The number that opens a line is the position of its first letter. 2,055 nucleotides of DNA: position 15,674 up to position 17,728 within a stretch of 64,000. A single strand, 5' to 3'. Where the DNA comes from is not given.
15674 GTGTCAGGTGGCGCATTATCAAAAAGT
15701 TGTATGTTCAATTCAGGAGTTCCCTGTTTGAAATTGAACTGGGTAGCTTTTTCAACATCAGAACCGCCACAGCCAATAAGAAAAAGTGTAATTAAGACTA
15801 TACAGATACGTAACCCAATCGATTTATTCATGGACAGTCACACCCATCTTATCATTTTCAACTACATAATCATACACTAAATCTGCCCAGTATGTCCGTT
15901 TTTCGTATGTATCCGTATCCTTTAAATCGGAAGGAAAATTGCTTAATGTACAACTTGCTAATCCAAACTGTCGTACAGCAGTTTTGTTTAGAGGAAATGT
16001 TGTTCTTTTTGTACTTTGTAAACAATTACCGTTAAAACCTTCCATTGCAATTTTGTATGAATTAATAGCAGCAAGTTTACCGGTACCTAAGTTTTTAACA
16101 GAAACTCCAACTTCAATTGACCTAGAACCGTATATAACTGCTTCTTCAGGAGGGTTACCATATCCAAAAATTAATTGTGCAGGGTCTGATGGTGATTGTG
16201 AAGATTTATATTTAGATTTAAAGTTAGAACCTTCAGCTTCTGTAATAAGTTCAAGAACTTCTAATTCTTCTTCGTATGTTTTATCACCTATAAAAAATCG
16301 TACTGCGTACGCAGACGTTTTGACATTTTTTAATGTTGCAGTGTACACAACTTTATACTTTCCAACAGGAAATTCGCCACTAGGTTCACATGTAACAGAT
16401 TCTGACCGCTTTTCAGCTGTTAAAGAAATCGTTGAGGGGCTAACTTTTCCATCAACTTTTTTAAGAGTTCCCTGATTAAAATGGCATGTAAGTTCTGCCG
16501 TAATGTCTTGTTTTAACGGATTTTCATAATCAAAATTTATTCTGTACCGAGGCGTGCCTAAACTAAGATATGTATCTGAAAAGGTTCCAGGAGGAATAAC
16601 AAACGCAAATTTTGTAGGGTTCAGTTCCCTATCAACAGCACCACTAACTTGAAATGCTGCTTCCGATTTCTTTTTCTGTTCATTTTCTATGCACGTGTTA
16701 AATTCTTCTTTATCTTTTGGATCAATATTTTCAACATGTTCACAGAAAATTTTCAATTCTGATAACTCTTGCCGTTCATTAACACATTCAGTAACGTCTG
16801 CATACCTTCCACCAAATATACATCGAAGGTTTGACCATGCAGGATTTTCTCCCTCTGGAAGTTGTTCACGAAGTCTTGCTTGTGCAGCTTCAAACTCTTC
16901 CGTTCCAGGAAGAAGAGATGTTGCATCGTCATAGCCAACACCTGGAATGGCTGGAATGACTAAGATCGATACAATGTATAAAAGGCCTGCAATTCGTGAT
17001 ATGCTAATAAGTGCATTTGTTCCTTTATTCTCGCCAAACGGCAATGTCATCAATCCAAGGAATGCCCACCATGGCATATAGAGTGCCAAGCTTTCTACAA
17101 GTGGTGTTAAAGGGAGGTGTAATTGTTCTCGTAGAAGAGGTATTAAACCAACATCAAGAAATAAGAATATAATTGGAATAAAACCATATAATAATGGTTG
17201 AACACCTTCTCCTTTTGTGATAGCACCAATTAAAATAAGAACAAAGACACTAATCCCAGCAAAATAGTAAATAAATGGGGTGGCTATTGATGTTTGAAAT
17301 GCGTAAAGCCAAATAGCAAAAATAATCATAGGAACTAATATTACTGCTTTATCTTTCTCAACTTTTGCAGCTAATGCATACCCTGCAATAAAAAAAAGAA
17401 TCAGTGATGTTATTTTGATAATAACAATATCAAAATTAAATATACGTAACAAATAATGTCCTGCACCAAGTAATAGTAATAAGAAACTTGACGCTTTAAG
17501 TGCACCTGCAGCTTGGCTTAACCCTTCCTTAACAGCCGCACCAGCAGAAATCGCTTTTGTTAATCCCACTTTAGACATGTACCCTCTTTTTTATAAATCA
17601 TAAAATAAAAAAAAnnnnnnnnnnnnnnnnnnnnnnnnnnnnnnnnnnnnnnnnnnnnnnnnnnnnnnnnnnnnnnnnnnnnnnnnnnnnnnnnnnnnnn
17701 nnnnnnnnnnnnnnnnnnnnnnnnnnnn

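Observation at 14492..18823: Four-gene secreted/membrane operon headed by a large protein with a type-IV-pilin-like (class III) signal peptide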

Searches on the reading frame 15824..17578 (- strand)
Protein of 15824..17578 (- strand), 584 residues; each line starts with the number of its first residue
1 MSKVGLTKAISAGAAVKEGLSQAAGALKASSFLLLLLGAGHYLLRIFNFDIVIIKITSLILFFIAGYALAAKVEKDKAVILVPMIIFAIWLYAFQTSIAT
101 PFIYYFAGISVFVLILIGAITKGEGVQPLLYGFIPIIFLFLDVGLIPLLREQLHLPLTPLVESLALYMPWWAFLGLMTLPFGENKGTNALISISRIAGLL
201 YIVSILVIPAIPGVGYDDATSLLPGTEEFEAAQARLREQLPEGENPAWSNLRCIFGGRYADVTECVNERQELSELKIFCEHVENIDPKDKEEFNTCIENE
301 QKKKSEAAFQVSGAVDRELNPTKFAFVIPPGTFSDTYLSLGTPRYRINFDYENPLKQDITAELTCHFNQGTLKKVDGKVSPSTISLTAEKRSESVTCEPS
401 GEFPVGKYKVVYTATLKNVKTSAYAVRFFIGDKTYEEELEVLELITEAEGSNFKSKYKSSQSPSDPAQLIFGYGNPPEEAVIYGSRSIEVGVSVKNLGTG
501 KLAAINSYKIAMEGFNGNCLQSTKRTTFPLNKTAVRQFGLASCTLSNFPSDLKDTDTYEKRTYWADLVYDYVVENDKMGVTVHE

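Call 7: search_protein_families(library=pfam, proteins=[window:15824-17578:-], max_evalue=1)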
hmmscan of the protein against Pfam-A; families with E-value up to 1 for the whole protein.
window:15824-17578:- (584 aa): 0 families

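Call 8: search_protein_families(library=ncbifam, proteins=[window:15824-17578:-], max_evalue=1)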
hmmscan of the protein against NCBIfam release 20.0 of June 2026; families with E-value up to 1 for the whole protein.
window:15824-17578:- (584 aa): 0 families

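Call 15: find_homologous_proteins(query=window:15824-17578:-, max_evalue=0.001)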
Query window:15824-17578:- (584 aa): 12 proteins with E <= 0.001 among 8000 candidates.
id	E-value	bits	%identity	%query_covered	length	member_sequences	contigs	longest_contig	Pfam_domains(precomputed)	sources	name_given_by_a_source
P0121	0.0e+0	1309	100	100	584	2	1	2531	-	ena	-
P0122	1.8e-297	1006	76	99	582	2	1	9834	-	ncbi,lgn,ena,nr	ncbi:hypothetical protein COV17_00915 [Candidatus Woesearchaeota archaeon CG10_big_fil_rev_8_21_14_0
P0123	6.7e-104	367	39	96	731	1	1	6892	-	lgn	-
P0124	3.6e-103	364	37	98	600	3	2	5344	-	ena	-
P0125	6.9e-101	357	35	96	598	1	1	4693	-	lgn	-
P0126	8.5e-95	337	35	97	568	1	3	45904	-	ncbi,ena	-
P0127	7.5e-91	324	34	98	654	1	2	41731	-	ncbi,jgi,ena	-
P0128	4.3e-83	298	34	94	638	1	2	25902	-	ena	-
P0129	3.4e-82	295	36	86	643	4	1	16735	-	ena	-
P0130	9.3e-77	277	33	97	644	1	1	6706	-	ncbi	-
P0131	2.4e-73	266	33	96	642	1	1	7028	-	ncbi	-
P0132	2.3e-65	240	41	51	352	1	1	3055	-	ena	-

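Call 45: predict_structure(alignment_id=A2)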
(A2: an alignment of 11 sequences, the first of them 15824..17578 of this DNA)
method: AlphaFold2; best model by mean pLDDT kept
length: 584 residues; sequences in the alignment: 11
mean_pLDDT: 72.3   pTM: 0.45
mean pLDDT of the five models: 72.3, 71.9, 69.9, 69.2, 65.4
residues with pLDDT >= 90: 52; 70-90: 316; 50-70: 150; < 50: 66
segments of 3 or more residues with pLDDT < 50: 1-28, 206-225, 307-318, 334-336, 338-340
pLDDT, mean of each block of 10 residues (from residue 1): 27 29 42 80 74 78 81 68 75 59 64 65 62 78 69 61 67 77 68 67 50 39 48 58 67 67 77 84 80 85 56 40 81 50 80 87 90 84 90 89 81 93 88 86 83 74 80 78 86 82 91 85 82 66 85 85 91 86 71
secondary structure, 60 per line:
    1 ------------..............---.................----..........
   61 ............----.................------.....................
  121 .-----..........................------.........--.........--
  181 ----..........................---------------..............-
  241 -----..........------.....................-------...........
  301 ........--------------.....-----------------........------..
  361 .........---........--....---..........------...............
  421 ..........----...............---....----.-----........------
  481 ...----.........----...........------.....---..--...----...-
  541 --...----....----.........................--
elements in order: H13-26 H30-46 H51-72 H77-93 H100-121 H127-152 H159-167 H170-178 H185-210 H226-239 H246-255 H262-282 H290-308 E323-327 E345-352 E359-369 E373-380 E383-386 E390-399 E406-430 H435-449 H453-456 E467-474 E481-483 E488-496 E501-511 E537-539 E543-545 H550-553 E558-582

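Call 63: search_solved_structures(query=A2, max_evalue=1)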
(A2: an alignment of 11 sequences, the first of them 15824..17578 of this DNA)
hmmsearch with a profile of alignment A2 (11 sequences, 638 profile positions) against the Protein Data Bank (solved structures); distinct sequences matched with E-value up to 1: 0.

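Call 87: search_protein_families(library=pfam, alignment_id=A2, max_evalue=0.1)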
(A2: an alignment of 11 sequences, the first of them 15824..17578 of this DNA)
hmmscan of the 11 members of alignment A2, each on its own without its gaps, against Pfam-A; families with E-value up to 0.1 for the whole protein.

A. member 1, window:15824-17578:- (584 aa): 0 families

B. families by the number of members that match (of 11 scanned): 0 families

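Call 94: fold_search(model_id=the predicted structure, library=pdb)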
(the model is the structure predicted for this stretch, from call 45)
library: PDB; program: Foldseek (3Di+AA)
matches with E <= 10: 1371; with E <= 0.001: 4
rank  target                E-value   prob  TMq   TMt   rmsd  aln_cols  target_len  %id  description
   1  7sqc_2A               2.8e-04  0.77  0.11  0.09  36.0       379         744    8  Ciliary C1 central pair apparatus isolated from Chlamydomonas reinhardtii (released 2022-04-13)
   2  2zag_D                7.4e-04  0.84  0.14  0.16  14.4       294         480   11  Crystal structure of the SeMet-substituted soluble domain of STT3 from P. furiosus (released 2007-12-11)
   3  2zag_B                9.2e-04  0.89  0.15  0.17  13.3       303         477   10  Crystal structure of the SeMet-substituted soluble domain of STT3 from P. furiosus (released 2007-12-11)
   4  2zai_C                9.7e-04  0.92  0.16  0.19  11.7       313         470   10  Crystal structure of the soluble domain of STT3 from P. furiosus (released 2007-12-11)
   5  2zai_A                1.3e-03  0.80  0.15  0.17  13.3       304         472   11  Crystal structure of the soluble domain of STT3 from P. furiosus (released 2007-12-11)
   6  7sqc_T0               1.4e-03  0.47  0.10  0.11  27.4       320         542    8  Ciliary C1 central pair apparatus isolated from Chlamydomonas reinhardtii (released 2022-04-13)
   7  2zai_B                1.5e-03  0.84  0.14  0.16  13.7       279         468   11  Crystal structure of the soluble domain of STT3 from P. furiosus (released 2007-12-11)
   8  5aza_A                1.7e-03  0.66  0.14  0.11  14.3       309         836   12  Crystal structure of MBP-sAglB fusion protein with a 20-residue spacer in the connector helix (released 2016-01-13)
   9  9qj4_B                1.7e-03  0.38  0.09  0.15  26.0       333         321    9  Structure of the Complement classical and lectin pathway proconvertase, C4b2 (released 2025-12-24)
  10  2zai_D                2.6e-03  0.77  0.15  0.17  13.7       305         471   11  Crystal structure of the soluble domain of STT3 from P. furiosus (released 2007-12-11)
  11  2zag_A                3.4e-03  0.66  0.14  0.16  13.4       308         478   11  Crystal structure of the SeMet-substituted soluble domain of STT3 from P. furiosus (released 2007-12-11)
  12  6fqa_C                3.9e-03  0.80  0.11  0.24  20.9       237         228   13  Crystal structure of the CsuC-CsuA/B chaperone-subunit preassembly complex of the archaic chaperone-usher Csu pili of  (released 2018-09-26)
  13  7sqc_T2               3.9e-03  0.25  0.08  0.09  28.3       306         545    8  Ciliary C1 central pair apparatus isolated from Chlamydomonas reinhardtii (released 2022-04-13)
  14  6k73_A                4.2e-03  0.87  0.11  0.27  23.5       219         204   10  Chaperone-tip adhesin complex is vital for synergistic activation of CFA/I fimbriae biogenesis (released 2020-06-10)
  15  7akk_E                4.2e-03  0.44  0.10  0.12  24.9       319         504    9  Structure of a complement factor-receptor complex (released 2022-04-13)
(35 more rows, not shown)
